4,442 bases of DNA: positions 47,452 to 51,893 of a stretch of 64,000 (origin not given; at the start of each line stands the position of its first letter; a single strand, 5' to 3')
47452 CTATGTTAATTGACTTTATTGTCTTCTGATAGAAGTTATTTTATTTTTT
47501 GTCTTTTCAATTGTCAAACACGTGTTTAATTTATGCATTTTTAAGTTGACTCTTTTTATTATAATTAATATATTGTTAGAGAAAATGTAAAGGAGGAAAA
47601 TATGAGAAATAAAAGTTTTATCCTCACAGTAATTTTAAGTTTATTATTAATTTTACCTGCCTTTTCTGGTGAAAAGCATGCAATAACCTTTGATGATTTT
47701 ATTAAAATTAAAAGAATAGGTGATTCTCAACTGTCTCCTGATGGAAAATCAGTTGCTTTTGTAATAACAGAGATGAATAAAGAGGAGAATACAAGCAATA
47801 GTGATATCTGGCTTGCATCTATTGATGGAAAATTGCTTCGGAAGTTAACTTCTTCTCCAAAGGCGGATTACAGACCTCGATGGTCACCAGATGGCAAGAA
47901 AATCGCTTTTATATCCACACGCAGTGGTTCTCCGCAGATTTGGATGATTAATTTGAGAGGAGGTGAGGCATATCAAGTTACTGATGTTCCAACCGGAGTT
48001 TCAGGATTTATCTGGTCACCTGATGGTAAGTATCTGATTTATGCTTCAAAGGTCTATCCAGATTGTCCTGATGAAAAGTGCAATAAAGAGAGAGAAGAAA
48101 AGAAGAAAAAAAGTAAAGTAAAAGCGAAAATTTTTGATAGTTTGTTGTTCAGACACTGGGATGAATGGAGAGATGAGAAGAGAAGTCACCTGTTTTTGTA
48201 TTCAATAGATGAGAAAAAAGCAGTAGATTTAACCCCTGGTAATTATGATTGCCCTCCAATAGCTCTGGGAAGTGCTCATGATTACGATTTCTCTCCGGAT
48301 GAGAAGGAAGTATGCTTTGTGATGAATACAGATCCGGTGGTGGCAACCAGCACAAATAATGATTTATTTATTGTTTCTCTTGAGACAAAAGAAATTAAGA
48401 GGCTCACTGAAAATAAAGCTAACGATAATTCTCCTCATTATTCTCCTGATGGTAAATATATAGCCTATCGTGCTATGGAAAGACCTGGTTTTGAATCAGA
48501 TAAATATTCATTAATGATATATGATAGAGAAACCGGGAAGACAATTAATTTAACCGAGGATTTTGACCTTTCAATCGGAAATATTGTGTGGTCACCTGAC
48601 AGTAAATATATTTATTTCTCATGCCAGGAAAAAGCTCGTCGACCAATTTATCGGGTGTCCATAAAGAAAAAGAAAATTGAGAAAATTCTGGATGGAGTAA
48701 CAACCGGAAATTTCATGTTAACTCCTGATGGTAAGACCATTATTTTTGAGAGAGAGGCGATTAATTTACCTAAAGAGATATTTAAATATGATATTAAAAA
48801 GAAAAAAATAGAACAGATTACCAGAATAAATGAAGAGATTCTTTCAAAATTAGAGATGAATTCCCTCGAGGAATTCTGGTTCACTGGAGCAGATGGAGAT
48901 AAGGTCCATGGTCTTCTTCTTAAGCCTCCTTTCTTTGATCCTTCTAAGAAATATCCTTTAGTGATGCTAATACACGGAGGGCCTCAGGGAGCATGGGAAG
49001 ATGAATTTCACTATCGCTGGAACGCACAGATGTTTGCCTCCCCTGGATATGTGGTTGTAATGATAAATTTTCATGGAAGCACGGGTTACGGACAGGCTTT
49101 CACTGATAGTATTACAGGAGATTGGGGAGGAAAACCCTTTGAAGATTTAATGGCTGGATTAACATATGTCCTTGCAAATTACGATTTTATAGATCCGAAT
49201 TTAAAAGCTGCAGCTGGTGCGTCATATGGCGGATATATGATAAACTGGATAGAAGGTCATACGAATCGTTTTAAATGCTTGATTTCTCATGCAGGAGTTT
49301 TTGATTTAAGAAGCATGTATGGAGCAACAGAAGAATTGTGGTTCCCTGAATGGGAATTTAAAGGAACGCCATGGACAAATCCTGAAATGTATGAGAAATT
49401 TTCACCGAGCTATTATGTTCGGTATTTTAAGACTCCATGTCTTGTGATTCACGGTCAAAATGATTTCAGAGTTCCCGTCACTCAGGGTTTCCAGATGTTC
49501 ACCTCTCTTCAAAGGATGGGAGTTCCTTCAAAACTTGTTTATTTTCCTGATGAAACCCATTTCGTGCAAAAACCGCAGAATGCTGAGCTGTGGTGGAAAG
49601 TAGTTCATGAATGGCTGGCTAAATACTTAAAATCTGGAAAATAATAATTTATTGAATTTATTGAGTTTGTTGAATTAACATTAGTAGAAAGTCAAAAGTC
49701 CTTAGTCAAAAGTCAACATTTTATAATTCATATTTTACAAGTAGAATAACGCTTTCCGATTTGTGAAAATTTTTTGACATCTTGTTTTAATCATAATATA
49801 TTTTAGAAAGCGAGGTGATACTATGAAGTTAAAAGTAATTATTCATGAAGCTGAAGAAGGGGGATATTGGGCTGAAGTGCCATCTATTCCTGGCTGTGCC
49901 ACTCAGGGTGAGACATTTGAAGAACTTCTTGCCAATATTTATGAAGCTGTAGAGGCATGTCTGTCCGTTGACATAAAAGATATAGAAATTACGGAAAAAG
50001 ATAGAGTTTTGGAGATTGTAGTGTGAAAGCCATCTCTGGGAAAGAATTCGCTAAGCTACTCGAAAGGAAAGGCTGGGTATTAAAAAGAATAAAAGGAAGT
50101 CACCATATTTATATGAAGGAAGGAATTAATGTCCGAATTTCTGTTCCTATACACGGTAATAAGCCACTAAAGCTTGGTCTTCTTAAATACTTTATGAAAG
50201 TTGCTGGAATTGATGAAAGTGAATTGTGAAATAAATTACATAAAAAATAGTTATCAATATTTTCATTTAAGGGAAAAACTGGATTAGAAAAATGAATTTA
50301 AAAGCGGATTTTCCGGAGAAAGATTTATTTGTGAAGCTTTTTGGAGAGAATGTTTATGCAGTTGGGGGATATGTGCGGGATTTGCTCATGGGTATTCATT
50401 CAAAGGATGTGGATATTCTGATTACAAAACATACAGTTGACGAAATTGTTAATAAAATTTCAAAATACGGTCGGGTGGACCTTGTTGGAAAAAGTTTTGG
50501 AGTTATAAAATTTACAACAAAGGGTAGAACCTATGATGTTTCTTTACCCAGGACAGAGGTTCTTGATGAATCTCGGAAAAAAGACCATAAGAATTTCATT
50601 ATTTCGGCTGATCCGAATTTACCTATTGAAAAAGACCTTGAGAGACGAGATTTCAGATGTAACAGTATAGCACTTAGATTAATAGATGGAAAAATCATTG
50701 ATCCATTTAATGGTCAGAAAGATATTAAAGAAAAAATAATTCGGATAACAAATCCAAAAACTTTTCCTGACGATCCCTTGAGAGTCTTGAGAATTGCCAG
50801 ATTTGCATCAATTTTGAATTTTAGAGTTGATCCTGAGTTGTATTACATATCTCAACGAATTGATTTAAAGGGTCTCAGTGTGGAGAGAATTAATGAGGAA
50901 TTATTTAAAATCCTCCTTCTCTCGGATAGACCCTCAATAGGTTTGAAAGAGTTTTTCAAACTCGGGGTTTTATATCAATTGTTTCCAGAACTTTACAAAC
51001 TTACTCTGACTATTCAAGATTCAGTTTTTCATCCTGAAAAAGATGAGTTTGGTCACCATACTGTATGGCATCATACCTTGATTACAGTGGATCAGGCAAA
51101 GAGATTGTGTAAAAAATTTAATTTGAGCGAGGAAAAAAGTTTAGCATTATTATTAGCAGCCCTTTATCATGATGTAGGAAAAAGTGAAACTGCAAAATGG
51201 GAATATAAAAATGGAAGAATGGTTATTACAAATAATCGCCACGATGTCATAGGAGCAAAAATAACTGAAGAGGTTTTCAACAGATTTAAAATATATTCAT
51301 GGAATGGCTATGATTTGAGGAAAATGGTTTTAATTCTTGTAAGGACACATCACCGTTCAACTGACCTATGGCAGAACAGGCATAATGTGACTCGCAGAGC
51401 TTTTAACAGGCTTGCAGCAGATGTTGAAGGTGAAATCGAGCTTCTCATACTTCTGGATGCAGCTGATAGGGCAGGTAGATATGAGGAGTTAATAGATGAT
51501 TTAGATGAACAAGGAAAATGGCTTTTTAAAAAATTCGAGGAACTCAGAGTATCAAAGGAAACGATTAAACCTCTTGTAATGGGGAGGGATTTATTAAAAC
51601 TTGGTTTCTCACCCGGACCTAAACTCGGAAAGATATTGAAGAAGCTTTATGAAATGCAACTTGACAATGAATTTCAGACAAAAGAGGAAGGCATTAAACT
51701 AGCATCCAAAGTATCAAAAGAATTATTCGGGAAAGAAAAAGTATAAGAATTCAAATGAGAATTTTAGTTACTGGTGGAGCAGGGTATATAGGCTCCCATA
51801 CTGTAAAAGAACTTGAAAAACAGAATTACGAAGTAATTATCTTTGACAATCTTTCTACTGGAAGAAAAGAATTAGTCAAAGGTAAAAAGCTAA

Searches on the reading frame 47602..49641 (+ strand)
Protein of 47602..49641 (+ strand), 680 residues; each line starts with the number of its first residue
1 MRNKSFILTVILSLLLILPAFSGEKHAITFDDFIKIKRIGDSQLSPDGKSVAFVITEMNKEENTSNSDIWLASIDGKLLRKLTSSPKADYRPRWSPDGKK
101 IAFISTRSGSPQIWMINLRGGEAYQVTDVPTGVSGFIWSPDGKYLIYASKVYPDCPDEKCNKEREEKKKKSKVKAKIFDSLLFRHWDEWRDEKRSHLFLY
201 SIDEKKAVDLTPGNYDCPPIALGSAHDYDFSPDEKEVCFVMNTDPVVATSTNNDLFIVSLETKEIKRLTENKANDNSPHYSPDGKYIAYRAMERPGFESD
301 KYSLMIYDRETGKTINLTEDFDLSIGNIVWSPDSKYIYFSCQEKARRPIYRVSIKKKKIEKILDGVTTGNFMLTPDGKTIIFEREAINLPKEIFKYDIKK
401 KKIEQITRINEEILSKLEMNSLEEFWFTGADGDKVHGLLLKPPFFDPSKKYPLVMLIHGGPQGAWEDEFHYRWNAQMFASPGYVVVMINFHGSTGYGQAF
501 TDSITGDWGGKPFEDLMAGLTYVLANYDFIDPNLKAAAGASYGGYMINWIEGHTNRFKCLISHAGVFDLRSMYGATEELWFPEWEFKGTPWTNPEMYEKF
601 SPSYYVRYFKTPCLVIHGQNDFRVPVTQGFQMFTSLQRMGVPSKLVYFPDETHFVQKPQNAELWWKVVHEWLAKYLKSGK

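Call 69: search_protein_families(library=pfam, proteins=[window:47602-49641:+], max_evalue=0.00001)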
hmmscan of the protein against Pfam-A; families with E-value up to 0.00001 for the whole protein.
window:47602-49641:+ (680 aa): 8 families
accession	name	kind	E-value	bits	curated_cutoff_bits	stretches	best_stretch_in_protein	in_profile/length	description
PF00326.27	Peptidase_S9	-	4.1e-63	213.1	22.6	1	470-678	2-212/213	Prolyl oligopeptidase family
PF07676.18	PD40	-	5.4e-35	119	20.9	1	79-115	1-38/38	WD40-like Beta Propeller Repeat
PF00930.27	DPPIV_N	-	3e-16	59.6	22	0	231-289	1-59/354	Dipeptidyl peptidase IV (DPP IV) N-terminal region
PF20434.5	BD-FAE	-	1.5e-12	47.9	26.8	1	448-634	10-213/215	BD-FAE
PF25174.1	Beta-prop_THOC3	-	1.3e-09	37.9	305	0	244-345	60-152/272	THOC3 beta-propeller domain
PF02897.21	Peptidase_S9_N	-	1.1e-07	31.5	24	0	280-345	131-192/414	Prolyl oligopeptidase, N-terminal beta-propeller domain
PF23414.1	Beta-prop_EML_2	-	3.2e-07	30.4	90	0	244-362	11-120/266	Echinoderm microtubule-associated protein second beta-propeller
PF08450.18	SGL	-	4e-06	27.1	26.3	0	233-379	40-190/246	SMP-30/Gluconolactonase/LRE-like region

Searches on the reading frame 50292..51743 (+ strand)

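Call 69: search_protein_families(library=pfam, proteins=[window:50292-51743:+], max_evalue=0.00001)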
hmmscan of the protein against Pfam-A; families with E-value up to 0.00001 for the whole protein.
window:50292-51743:+ (484 aa): 4 families
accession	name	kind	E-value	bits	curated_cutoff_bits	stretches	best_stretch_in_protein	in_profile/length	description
PF01743.26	PolyA_pol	-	1.8e-23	83.7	23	1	21-151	1-126/126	Poly A polymerase head domain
PF01966.28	HD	-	2.1e-12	47.8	22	1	258-393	1-112/116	HD domain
PF12627.12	PolyA_pol_RNAbd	-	4.1e-07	30.1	22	1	192-234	19-60/64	Probable RNA and SrmB- binding site of polymerase A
PF13735.12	tRNA_NucTran2_2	-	5.7e-06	26.8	27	0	413-468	90-145/149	tRNA nucleotidyltransferase domain 2 putative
